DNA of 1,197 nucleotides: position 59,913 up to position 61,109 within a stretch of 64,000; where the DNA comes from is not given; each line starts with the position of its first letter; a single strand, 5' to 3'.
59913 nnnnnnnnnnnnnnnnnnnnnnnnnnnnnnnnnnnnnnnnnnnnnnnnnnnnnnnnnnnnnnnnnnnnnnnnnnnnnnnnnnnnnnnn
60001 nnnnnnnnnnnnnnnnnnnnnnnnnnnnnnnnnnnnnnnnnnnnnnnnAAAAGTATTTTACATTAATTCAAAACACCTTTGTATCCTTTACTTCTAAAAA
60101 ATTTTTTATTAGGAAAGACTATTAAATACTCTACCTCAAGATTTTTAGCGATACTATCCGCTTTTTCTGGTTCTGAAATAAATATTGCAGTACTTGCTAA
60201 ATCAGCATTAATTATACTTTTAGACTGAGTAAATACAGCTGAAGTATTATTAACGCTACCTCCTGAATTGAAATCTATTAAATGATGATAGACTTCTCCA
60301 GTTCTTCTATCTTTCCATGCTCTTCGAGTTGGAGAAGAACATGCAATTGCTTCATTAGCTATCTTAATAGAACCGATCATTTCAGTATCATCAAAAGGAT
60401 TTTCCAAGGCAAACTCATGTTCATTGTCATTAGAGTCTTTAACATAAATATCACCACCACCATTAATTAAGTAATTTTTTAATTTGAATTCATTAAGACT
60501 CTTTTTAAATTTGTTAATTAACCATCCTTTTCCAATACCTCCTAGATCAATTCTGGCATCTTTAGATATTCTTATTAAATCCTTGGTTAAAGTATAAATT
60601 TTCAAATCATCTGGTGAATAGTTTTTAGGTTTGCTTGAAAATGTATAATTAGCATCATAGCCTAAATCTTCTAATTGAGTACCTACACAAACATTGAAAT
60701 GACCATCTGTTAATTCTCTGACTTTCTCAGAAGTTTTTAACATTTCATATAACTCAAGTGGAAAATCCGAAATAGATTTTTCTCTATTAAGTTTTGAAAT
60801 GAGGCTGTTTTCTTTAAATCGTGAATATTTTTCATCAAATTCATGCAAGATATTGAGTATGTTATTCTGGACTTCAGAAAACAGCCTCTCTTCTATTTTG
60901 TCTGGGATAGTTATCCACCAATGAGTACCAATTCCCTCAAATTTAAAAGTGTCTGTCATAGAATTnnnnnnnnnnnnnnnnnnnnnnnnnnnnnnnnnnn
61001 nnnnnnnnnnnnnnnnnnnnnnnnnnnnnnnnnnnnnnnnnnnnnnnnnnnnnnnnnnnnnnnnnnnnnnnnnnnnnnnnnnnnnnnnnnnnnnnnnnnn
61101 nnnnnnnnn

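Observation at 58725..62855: Putative extracytoplasmic flavin-based redox module: NOX/ferric-reductase flavocytochrome, ApbE, membrane FMN-binding protein and a DsbA-like oxidoreductase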

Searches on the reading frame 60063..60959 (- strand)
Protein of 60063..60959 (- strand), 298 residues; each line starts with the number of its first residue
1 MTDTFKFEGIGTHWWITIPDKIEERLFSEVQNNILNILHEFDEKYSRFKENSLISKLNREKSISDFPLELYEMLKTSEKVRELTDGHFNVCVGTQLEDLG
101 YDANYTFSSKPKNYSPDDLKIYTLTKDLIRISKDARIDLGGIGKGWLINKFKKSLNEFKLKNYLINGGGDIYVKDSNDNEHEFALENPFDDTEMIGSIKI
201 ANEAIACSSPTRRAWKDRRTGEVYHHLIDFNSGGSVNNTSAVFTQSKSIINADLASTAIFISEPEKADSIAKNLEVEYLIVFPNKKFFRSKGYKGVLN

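Call 4: search_protein_families(library=pfam, proteins=[window:60063-60959:-], max_evalue=0.01)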
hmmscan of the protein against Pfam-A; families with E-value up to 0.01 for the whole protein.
window:60063-60959:- (298 aa): 1 family
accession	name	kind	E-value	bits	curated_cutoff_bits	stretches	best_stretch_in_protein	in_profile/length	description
PF02424.20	ApbE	-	6.6e-43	147.6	25.6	1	11-279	2-265/266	ApbE family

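Call 22: find_homologous_proteins(query=window:60063-60959:-)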
Query window:60063-60959:- (298 aa): 196 proteins with E <= 0.001 among 949 candidates; the best 120 are listed.
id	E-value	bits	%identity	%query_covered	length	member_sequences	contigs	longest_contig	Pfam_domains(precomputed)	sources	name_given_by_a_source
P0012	1.7e-196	669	100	100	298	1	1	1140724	PF02424.21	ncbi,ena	-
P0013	2.6e-120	419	64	99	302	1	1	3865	PF02424.21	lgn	-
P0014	2.3e-111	390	62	99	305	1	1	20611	PF02424.21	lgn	-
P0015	7.8e-83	296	49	100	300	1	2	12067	PF02424.21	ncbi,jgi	jgi:thiamine biosynthesis lipoprotein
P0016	8.7e-82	293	45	99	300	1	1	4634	PF02424.21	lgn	-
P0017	3.0e-81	291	48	98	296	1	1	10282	PF02424.21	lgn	-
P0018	6.0e-79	284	48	99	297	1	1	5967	PF02424.21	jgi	jgi:thiamine biosynthesis lipoprotein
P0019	6.8e-79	283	46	100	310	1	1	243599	PF02424.21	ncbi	-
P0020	1.2e-78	283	44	99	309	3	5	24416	PF02424.21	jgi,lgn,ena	-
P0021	1.2e-78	282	47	98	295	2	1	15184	PF02424.21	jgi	jgi:FAD:protein FMN transferase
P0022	5.1e-78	280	45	100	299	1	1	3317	PF02424.21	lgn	-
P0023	1.3e-76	276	47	100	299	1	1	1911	PF02424.21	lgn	-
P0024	1.5e-76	276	48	100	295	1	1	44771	PF02424.21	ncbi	-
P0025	7.3e-76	273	44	100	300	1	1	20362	PF02424.21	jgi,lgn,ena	-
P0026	1.1e-75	273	45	98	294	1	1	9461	PF02424.21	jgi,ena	-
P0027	5.1e-75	271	43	100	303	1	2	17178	PF02424.21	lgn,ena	-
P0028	5.4e-75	271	44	100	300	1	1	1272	PF02424.21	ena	-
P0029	3.0e-74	268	47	97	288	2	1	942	PF02424.21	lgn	-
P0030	6.6e-74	267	44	99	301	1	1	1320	PF02424.21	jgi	jgi:thiamine biosynthesis lipoprotein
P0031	6.9e-74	267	45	99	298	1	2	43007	PF02424.21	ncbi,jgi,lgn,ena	ncbi:MAG: FAD:protein FMN transferase [bacterium]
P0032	3.7e-73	264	44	100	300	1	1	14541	PF02424.21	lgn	-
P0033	5.7e-73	264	47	98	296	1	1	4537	PF02424.21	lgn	-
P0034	6.3e-73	264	46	99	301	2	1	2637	PF02424.21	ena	-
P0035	1.3e-72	263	45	100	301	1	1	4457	PF02424.21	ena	-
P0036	6.0e-72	261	45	95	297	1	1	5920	PF02424.21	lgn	-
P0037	1.0e-71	260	46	100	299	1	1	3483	PF02424.21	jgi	-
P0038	8.1e-71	257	43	100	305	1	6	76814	PF02424.21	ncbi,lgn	-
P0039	5.3e-70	254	44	98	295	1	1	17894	PF02424.21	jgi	jgi:thiamine biosynthesis lipoprotein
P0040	6.1e-70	254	45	98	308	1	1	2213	PF02424.21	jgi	jgi:thiamine biosynthesis lipoprotein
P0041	6.3e-70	254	44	98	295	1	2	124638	PF02424.21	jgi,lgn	jgi:thiamine biosynthesis lipoprotein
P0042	1.3e-69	253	46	97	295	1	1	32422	PF02424.21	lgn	-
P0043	1.9e-69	252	43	98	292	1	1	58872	PF02424.21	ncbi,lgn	ncbi:MAG: FAD:protein FMN transferase [Candidatus Dojkabacteria bacterium]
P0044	3.0e-69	252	42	98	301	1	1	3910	PF02424.21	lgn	-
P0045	7.3e-69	250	45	99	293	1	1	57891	PF02424.21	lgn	-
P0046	1.5e-68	249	42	98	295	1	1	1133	PF02424.21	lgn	-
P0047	1.5e-68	249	44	99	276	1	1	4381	PF02424.21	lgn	-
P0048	3.6e-68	248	44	98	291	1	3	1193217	PF02424.21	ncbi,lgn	-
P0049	3.7e-68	248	43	97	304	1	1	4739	PF02424.21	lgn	-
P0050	4.6e-68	248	44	98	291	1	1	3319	PF02424.21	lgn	-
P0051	2.7e-67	245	43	98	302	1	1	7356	PF02424.21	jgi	jgi:thiamine biosynthesis lipoprotein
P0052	5.1e-67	244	44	98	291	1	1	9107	PF02424.21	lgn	-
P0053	7.7e-67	244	42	98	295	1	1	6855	PF02424.21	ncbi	ncbi:MAG: FAD:protein FMN transferase [Candidatus Dojkabacteria bacterium]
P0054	1.3e-66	243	43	98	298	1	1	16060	PF02424.21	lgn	-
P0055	2.5e-66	242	44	99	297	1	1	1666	PF02424.21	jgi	jgi:FAD:protein FMN transferase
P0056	5.1e-66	241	45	98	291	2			PF02424.21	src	-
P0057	9.3e-66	240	41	100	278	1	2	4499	PF02424.21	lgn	-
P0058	9.5e-66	240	41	99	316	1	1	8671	PF02424.21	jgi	jgi:thiamine biosynthesis lipoprotein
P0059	9.6e-66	240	41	98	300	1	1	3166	PF02424.21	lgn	-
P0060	1.4e-65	240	41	98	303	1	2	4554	PF02424.21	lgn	-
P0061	2.6e-65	239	40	99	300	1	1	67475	PF02424.21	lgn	-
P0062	2.1e-64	236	42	100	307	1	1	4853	PF02424.21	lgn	-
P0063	2.8e-63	232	42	97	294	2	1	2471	PF02424.21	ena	-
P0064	8.2e-62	227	42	98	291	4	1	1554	PF02424.21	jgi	-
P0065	2.5e-61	226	41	98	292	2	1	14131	PF02424.21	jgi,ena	-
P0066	7.7e-61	224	42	98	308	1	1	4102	PF02424.21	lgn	-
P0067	8.3e-61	224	40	100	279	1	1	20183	PF02424.21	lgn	-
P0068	8.2e-60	221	40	97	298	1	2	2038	PF02424.21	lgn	-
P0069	1.0e-59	220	40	100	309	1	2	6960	PF02424.21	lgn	-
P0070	9.0e-58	214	38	96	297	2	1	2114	PF02424.21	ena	-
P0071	1.4e-57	213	40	98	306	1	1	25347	PF02424.21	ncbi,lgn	-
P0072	1.3e-56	210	37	98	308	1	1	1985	PF02424.21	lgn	-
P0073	3.9e-56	209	37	96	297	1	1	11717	PF02424.21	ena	-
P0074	3.2e-55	206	39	98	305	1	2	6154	PF02424.21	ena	-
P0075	5.7e-55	205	38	98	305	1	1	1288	PF02424.21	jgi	jgi:FAD:protein FMN transferase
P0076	6.6e-55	205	39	99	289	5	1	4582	PF02424.21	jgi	jgi:thiamine biosynthesis lipoprotein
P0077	3.8e-52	196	40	92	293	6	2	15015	PF02424.21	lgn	-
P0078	7.1e-50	188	36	98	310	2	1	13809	PF02424.21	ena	-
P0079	7.3e-48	181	35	97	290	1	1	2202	PF02424.21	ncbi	ncbi:MAG: FAD:protein FMN transferase [Bdellovibrionales bacterium]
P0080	1.4e-47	181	38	100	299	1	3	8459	PF02424.21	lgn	-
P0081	2.0e-46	177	32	98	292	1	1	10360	PF02424.21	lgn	-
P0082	5.8e-46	175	37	99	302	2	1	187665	PF02424.21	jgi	jgi:thiamine biosynthesis lipoprotein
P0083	8.2e-46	175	38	83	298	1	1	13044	PF02424.21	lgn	-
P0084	1.7e-45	174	36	97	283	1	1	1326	PF02424.21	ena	-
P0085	1.8e-45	174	36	92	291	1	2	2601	PF02424.21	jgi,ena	jgi:thiamine biosynthesis lipoprotein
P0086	3.8e-45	173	47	67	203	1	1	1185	PF02424.21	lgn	-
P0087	1.5e-44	171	38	92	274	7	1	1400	PF02424.21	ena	-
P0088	6.9e-44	168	32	98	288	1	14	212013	PF02424.21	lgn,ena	-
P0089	6.4e-43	165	38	86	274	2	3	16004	PF02424.21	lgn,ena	-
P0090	7.7e-43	165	35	92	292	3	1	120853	PF02424.21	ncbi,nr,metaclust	ncbi:MAG: Thiamine biosynthesis lipoprotein ApbE precursor [Parcubacteria bacterium OLB19]|nr:MAG: T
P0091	8.5e-43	165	50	55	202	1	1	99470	PF02424.21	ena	-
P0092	1.6e-42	164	36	94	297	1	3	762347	PF02424.21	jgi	-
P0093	2.5e-42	163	38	84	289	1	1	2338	PF02424.21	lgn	-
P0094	9.0e-42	161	34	88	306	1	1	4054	PF02424.21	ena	-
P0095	4.0e-41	159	37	87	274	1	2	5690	PF02424.21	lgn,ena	-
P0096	4.7e-41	159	38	85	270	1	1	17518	PF02424.21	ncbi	-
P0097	8.4e-41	158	34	97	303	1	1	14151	PF02424.21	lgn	-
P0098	1.0e-40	158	34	99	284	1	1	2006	PF02424.21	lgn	-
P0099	1.7e-40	157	35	94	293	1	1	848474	PF02424.21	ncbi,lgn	-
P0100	8.0e-40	155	34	99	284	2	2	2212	PF02424.21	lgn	-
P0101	1.3e-39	154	35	93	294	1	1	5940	PF02424.21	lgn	-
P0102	3.1e-39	153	32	94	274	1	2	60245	PF02424.21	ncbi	-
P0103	4.1e-39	153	34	94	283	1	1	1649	PF02424.21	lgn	-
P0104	4.9e-39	153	33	93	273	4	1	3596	PF02424.21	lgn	-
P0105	8.2e-39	152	35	89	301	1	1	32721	PF02424.21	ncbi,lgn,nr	ncbi:MAG: FAD:protein FMN transferase [Candidatus Kerfeldbacteria bacterium]|nr:FAD:protein FMN tran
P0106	1.7e-38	151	34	93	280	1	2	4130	PF02424.21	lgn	-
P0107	2.7e-38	150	35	89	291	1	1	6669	PF02424.21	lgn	-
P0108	4.7e-38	149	35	88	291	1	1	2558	PF02424.21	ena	-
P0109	1.2e-37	148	39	80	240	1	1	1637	PF02424.21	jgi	jgi:thiamine biosynthesis lipoprotein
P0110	1.3e-37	148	34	96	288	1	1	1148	PF02424.21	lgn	-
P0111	1.5e-37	148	34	93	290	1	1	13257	PF02424.21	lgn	-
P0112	1.8e-37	147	34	91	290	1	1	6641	PF02424.21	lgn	-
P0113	2.6e-37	147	35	93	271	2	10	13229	PF02424.21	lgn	-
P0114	4.5e-37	146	32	98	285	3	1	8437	PF02424.21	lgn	-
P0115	6.5e-37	146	35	93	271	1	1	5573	PF02424.21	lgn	-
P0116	9.4e-37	145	32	94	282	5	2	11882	PF02424.21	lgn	-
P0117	1.0e-36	145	35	88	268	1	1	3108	PF02424.21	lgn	-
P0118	1.4e-36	144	33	99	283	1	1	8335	PF02424.21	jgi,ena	jgi:thiamine biosynthesis lipoprotein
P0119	1.6e-36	144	33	94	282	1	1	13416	PF02424.21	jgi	-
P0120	1.6e-36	144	32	98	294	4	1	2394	PF02424.21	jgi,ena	jgi:thiamine biosynthesis lipoprotein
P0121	2.4e-36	144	31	94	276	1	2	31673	PF02424.21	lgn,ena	-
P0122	2.4e-36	144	34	90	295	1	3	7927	PF02424.21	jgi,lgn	-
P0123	3.0e-36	143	36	96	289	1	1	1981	PF02424.21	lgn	-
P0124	4.4e-36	143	31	99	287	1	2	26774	PF02424.21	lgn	-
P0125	2.7e-35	140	33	88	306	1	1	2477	PF02424.21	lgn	-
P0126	3.7e-35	140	34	91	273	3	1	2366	PF02424.21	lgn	-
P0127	1.9e-34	137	31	96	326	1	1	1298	PF02424.21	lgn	-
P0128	1.9e-34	137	33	92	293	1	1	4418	PF02424.21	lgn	-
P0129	3.5e-34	137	32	92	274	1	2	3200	PF02424.21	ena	-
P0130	4.1e-34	136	34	88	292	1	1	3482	PF02424.21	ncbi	-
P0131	5.2e-34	136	31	89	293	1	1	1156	PF02424.21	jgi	-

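Call 23: find_encoding_contigs(protein=P0014, flank=6000, max_places=2)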
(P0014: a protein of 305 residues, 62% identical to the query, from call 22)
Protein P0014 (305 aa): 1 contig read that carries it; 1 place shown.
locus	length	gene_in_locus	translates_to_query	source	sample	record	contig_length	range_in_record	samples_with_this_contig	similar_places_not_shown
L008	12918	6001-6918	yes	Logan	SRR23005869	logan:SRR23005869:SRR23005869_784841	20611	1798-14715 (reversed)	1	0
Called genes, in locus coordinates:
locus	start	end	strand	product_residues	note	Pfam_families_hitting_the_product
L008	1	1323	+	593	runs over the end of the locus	-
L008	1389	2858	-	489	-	PF08308:PEGA (weak)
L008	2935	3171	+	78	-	-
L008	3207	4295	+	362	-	PF13439:Glyco_transf_4, PF00534:Glycos_transf_1, PF13692:Glyco_trans_1_4, PF13524:Glyco_trans_1_2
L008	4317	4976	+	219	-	PF13462:Thioredoxin_4, PF01323:DSBA, PF13743:Thioredoxin_5 (weak)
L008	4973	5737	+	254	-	PF20260:PUA_4, PF04452:Methyltrans_RNA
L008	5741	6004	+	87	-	-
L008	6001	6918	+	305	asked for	PF02424:ApbE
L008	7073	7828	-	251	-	PF03848:TehB, PF13489:Methyltransf_23, PF13847:Methyltransf_31, PF08241:Methyltransf_11, PF08242:Methyltransf_12 (weak), PF13649:Methyltransf_25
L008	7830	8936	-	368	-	PF00152:tRNA-synt_2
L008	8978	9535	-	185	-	PF08207:EFP_N, PF01132:EFP, PF09285:Elong-fact-P_C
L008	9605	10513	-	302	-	PF01145:Band_7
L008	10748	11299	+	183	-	PF04098:Rad52_Rad22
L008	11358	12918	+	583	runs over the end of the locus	PF00664:ABC_membrane, PF13748:ABC_membrane_3 (weak), PF00005:ABC_tran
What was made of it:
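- DsbA and RsmE persist after NOX and FMNb are deleted (call 23).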

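Call 24: find_encoding_contigs(protein=P0013, flank=6000, max_places=2)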
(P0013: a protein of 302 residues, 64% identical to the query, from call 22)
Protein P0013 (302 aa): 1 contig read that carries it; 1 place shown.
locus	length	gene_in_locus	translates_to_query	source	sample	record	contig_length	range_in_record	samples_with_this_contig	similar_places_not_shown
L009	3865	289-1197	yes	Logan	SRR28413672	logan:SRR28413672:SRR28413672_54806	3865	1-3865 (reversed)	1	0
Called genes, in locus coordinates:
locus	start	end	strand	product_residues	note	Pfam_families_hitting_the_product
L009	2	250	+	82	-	?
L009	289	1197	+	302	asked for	PF02424:ApbE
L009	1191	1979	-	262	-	PF01209:Ubie_methyltran (weak), PF03848:TehB, PF00398:RrnaAD, PF05175:MTS (weak), PF13847:Methyltransf_31, PF08241:Methyltransf_11, PF08242:Methyltransf_12, PF13649:Methyltransf_25, +1 more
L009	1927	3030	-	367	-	PF00152:tRNA-synt_2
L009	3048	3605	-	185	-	PF08207:EFP_N, PF01132:EFP, PF09285:Elong-fact-P_C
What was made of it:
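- L008 and L009 keep ApbE after losing NOX (calls 23, 24). ApbE is kept in L008 and L009 without FMNb or NOX next to it (calls 23, 24).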

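Call 25: find_encoding_contigs(protein=P0019, flank=6000, max_places=2)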
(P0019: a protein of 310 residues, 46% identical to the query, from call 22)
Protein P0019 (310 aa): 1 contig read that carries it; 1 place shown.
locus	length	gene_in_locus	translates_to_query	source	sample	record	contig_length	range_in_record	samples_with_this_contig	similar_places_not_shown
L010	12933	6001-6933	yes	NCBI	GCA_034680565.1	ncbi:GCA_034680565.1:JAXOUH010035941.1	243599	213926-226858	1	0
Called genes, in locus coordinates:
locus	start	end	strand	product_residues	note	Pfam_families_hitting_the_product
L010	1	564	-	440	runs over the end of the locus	-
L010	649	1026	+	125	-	-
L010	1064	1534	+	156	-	PF00293:NUDIX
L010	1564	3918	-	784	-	PF12138:Spherulin4, PF00404:Dockerin_1 (faint)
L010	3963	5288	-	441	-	-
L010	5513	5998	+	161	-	-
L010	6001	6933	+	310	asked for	PF02424:ApbE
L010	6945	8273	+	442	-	PF08030:NAD_binding_6 (faint), PF01794:Ferric_reduct (weak), PF08022:FAD_binding_8 (faint), PF00175:NAD_binding_1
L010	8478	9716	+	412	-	PF04851:ResIII, PF00270:DEAD, PF00271:Helicase_C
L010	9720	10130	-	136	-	-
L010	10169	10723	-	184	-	PF20221:DUF6580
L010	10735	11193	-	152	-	PF14478:DUF4430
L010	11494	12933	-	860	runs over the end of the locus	PF00912:Transgly, PF00905:Transpeptidase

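Call 29: find_related_loci(query=A1, collection=genome_contigs, flank=8000)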
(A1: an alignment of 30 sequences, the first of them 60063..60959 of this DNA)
Query A1 (298 aa) in genome_contigs; peptide patterns used: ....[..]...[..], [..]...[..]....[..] (x = any residue, [..] = any of these).
600 stretches matched a pattern (row limit reached: there are more); 534 encode a relative of the query (tblastn E <= 1e-3); the best 80 are kept; 80 distinct loci.
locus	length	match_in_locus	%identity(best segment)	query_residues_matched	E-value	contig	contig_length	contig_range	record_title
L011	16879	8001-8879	48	1-297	1e-83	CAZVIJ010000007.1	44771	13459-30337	MAG TPA_asm: uncultured Candidatus Saccharibacteria bacterium isolate SRP257259_co1_129 genome assembly, contig: NODE_78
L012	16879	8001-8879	45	1-295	7e-80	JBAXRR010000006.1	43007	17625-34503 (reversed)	MAG: bacterium isolate ELA588 MAG588_6, whole genome shotgun sequence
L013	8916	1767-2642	41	1-297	2e-73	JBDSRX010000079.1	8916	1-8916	MAG: Candidatus Dojkabacteria bacterium isolate cluster1_bin.520 k127_6030005, whole genome shotgun sequence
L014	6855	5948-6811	42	6-297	4e-72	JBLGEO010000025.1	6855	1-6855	MAG: Candidatus Dojkabacteria bacterium isolate cluster3_bin.91 cluster3_bin.91_NODE_57471, whole genome shotgun sequenc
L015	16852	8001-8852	44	5-295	2e-67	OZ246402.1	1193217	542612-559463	MAG: uncultured Candidatus Saccharibacteria bacterium isolate SRP286056_co1_47 genome assembly, chromosome: 1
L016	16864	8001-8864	40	5-298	2e-66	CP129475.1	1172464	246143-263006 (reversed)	MAG: Candidatus Dojkabacteria bacterium isolate cMAG.21 chromosome, complete genome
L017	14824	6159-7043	42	1-297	5e-73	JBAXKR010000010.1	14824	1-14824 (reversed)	MAG: bacterium isolate ELA406 MAG406_10, whole genome shotgun sequence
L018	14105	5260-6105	36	4-297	8e-53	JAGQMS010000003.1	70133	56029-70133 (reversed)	MAG: Candidatus Saccharibacteria bacterium isolate HKST-UBA48 NODE_3_length_70133_cov_12.917466, whole genome shotgun se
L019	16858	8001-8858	35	5-294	2e-51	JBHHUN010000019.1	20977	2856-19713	MAG: Candidatus Dojkabacteria bacterium isolate S.5.sp3_bin.15 NODE_671_length_20977_cov_7.673119, whole genome shotgun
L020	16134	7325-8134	34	2-281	3e-51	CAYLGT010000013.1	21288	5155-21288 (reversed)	MAG TPA_asm: uncultured Candidatus Saccharibacteria bacterium isolate SRP133034_co1_287 genome assembly, contig: NODE_23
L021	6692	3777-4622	36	1-293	1e-48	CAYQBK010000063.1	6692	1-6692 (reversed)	MAG TPA_asm: uncultured Candidatus Saccharibacteria bacterium isolate SRP135725_co2_491 genome assembly, contig: k141_59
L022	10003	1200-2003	35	4-281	7e-48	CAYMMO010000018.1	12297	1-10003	MAG TPA_asm: uncultured Candidatus Saccharibacteria bacterium isolate SRP286056_co2_538 genome assembly, contig: NODE_84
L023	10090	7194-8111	30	1-292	3e-42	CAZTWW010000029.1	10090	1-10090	MAG TPA_asm: uncultured Candidatus Saccharibacteria bacterium isolate SRP219642_co4_360 genome assembly, contig: NODE_11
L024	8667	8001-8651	38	5-219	7e-42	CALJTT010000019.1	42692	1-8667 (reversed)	MAG: Candidatus Pacebacteria bacterium isolate R3_Bin_METABAT__89_1 genome assembly, contig: c_000002099736, whole genom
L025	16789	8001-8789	32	28-294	3e-40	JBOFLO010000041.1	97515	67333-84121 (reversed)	MAG: Candidatus Altimarinota bacterium isolate WFFMC_MAG_338 k139_89115_flag=1_multi=7.0000_len=97515, whole genome shot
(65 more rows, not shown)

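Call 63: list_cluster_members(proteins=[P0012, P0001, P0132])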
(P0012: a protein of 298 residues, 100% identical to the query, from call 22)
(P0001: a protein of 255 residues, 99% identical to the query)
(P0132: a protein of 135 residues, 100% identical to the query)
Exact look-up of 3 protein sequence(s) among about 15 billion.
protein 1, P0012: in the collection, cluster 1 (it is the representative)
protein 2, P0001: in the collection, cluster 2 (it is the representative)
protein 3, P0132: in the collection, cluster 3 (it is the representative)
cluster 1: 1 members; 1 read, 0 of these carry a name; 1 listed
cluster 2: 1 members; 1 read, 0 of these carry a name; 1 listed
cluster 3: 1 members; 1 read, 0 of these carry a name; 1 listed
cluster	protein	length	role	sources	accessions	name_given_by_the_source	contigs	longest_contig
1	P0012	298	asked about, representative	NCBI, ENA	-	-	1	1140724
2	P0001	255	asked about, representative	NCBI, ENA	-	-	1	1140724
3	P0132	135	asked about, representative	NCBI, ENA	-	-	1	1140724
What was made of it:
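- Tried and rejected: The 90% clusters of the window's ApbE, FMNb and NOX N-fragment each hold one member from one contig (call 63).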

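Call 64: search_solved_structures(query=window:60063-60959:-, max_evalue=0.00001, show_alignments=1)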
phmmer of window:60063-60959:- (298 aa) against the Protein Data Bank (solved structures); distinct sequences matched with E-value up to 0.00001: 13.
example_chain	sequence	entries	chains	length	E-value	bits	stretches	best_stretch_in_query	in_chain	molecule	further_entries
6nxi_A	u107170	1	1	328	1.2e-15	60.9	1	30-288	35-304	FAD:protein FMN transferase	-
6nxj_A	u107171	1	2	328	3e-14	56.3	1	30-288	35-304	FAD:protein FMN transferase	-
7esa_A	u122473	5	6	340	3e-14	56.3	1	49-296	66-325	FAD:protein FMN transferase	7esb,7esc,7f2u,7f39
1vrm_A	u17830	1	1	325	1e-13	54.6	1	20-265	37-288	hypothetical protein TM1553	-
4xgw_A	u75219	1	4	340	1.8e-13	53.7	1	8-275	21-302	FAD:protein FMN transferase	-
2o18_A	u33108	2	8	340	6.7e-13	51.9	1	8-275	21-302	Thiamine biosynthesis lipoprotein apbE | FAD:protein FMN transferase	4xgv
4xgx_A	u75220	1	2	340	4.6e-12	49.1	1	8-275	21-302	FAD:protein FMN transferase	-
3pnd_A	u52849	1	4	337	1.6e-08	37.5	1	9-278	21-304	Thiamine biosynthesis lipoprotein ApbE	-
5mgy_H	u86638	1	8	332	1.2e-07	34.6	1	34-277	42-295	FAD:protein FMN transferase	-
4xdt_A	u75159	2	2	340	1.5e-07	34.3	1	34-292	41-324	FAD:protein FMN transferase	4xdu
4ifu_A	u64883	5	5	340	8.3e-07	31.9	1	134-292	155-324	FAD:protein FMN transferase | Thiamine biosynthesis lipoprotein ApbE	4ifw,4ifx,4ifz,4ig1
7mgt_A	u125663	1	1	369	1.1e-06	31.4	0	134-292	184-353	FAD:protein FMN transferase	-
4xdr_A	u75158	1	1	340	6.9e-06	28.9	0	134-292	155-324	FAD:protein FMN transferase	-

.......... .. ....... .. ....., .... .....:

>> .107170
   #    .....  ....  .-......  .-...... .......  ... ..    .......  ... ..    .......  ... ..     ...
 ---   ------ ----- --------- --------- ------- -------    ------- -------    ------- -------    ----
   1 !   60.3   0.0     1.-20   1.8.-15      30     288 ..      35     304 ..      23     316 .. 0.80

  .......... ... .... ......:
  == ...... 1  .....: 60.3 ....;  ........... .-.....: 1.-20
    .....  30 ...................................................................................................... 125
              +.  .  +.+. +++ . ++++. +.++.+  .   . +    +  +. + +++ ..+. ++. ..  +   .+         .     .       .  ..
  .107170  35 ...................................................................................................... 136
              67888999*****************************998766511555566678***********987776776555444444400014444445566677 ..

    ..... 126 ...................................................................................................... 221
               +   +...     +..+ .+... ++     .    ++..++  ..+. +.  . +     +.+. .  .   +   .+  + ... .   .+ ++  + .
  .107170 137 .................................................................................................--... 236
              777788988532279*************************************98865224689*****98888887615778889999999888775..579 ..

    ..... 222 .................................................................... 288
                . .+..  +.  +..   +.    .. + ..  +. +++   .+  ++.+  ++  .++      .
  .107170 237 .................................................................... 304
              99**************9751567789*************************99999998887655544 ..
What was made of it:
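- On ApbE / FAD:protein FMN transferase: PDB ApbE hits down to E 1e-15 (call 64).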
